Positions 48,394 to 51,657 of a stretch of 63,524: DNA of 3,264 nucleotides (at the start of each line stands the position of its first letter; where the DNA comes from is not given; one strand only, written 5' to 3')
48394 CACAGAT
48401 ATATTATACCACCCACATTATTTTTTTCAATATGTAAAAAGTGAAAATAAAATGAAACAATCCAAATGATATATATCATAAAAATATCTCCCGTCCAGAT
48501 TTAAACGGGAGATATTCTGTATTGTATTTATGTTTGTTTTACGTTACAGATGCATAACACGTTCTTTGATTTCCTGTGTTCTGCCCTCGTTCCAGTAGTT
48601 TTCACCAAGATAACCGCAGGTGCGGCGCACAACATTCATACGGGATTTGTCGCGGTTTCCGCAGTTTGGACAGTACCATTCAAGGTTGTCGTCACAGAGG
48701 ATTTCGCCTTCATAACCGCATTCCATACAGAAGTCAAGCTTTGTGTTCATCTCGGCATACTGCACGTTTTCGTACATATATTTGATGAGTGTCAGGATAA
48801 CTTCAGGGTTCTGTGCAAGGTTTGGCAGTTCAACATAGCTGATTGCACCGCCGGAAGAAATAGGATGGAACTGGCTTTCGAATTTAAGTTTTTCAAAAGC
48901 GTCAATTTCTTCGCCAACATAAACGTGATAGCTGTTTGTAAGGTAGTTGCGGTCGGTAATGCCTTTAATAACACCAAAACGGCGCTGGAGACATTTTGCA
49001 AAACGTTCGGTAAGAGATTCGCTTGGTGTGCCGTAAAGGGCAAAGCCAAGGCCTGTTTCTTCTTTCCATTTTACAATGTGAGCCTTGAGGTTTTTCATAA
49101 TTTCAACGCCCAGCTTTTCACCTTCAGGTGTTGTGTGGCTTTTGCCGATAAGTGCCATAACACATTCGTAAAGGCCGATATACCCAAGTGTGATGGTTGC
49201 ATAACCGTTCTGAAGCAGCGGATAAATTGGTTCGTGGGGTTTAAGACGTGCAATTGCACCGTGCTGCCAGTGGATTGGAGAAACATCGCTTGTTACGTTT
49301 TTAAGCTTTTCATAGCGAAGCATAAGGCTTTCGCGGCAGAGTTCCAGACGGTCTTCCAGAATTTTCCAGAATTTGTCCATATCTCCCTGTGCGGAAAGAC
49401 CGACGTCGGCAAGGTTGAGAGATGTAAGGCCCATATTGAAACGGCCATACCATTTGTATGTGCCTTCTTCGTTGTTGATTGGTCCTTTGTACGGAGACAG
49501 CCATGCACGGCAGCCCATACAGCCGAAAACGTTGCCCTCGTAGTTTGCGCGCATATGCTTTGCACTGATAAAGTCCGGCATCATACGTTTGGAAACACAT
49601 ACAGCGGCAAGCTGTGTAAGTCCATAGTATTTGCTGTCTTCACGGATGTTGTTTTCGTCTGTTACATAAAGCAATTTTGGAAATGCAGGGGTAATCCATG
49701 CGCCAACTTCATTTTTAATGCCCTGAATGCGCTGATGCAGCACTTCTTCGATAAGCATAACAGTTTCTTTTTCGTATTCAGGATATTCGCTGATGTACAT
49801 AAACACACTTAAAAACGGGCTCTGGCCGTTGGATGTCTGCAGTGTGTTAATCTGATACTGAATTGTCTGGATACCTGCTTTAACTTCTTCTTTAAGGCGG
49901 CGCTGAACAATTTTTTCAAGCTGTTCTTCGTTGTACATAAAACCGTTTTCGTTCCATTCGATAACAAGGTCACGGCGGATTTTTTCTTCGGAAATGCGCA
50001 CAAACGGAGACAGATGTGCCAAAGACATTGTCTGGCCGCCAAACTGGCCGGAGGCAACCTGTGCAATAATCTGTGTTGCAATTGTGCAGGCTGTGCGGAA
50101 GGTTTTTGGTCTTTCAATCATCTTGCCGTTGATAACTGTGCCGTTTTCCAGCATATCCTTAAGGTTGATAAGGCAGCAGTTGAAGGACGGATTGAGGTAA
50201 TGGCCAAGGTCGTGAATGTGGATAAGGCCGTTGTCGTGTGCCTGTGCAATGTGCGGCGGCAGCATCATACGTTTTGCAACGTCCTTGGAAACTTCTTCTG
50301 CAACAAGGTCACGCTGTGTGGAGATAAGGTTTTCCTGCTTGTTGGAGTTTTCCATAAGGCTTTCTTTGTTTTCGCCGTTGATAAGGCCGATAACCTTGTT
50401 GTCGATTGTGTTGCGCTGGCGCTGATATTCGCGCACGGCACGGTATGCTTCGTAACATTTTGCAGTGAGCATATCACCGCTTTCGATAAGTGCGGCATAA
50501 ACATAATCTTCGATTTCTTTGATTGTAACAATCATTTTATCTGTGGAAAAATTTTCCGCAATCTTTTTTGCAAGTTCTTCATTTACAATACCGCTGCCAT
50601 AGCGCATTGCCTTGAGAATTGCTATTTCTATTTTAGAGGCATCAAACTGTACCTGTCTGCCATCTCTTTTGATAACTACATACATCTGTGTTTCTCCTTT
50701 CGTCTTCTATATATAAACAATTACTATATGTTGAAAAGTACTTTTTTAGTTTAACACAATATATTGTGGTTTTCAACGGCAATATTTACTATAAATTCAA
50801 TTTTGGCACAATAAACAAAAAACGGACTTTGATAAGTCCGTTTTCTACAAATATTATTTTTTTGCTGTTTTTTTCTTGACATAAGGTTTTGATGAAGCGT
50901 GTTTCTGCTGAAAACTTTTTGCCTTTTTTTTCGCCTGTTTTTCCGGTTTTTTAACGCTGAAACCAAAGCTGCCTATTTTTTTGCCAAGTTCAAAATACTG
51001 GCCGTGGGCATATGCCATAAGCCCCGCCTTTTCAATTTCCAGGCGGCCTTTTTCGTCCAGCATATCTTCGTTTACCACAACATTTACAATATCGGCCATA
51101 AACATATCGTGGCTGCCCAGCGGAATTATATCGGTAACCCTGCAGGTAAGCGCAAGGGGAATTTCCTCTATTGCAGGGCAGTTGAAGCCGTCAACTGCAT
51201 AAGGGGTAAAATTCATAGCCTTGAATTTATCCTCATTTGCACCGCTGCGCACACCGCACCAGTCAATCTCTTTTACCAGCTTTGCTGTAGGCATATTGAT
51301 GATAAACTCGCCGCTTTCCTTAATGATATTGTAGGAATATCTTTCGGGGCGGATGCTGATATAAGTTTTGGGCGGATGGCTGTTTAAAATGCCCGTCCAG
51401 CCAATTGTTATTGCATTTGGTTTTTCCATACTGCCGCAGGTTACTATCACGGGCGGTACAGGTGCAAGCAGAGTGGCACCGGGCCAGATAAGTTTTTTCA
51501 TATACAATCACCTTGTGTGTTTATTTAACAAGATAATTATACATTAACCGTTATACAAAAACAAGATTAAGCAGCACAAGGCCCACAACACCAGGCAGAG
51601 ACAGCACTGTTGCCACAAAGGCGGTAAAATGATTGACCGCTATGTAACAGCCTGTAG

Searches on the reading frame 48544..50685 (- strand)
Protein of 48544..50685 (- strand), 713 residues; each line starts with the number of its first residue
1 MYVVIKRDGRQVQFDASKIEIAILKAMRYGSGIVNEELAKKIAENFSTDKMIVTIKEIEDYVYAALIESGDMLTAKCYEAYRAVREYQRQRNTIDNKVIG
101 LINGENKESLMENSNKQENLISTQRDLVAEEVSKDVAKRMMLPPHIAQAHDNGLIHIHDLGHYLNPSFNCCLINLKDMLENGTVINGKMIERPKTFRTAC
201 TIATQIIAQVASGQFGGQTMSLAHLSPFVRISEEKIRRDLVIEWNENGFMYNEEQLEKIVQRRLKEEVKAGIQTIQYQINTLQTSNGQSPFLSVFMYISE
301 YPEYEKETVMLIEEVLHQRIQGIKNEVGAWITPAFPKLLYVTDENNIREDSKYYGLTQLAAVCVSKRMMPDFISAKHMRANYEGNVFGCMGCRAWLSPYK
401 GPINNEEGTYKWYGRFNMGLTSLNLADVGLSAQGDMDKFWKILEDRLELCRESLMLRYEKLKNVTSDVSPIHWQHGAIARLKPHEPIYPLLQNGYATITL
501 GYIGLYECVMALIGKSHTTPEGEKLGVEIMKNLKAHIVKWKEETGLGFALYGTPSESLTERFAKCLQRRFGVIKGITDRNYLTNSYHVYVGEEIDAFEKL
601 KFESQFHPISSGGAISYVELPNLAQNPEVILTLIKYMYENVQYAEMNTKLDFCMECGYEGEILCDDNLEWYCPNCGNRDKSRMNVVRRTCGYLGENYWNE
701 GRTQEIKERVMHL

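Call 62: search_protein_families(library=pfam, proteins=[window:48544-50685:-], max_evalue=0.00001)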
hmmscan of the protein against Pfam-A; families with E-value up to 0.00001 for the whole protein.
window:48544-50685:- (713 aa): 3 families
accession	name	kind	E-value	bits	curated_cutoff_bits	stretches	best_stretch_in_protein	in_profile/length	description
PF13597.11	NRDD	-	1.4e-184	615.3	26.2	1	112-712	1-562/562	Anaerobic ribonucleoside-triphosphate reductase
PF01228.26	Gly_radical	-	2.6e-20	73.4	22.2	1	591-694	2-103/106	Glycine radical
PF03477.21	ATP-cone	-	9e-14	52.2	25.8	1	3-86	2-87/88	ATP cone domain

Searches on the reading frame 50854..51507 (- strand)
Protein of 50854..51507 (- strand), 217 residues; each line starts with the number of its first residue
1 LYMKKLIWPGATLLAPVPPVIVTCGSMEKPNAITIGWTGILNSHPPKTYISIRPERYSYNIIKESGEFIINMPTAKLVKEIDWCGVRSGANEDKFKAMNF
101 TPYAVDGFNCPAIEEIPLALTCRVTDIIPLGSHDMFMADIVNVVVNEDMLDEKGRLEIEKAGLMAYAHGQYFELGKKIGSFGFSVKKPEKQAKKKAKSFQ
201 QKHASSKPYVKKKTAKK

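Call 62: search_protein_families(library=pfam, proteins=[window:50854-51507:-], max_evalue=0.00001)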
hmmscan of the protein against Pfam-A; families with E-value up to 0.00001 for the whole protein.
window:50854-51507:- (217 aa): 1 family
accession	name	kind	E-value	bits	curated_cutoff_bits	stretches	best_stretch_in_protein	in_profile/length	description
PF01613.24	Flavin_Reduct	-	8.7e-29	101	27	1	16-174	5-152/153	Flavin reductase like domain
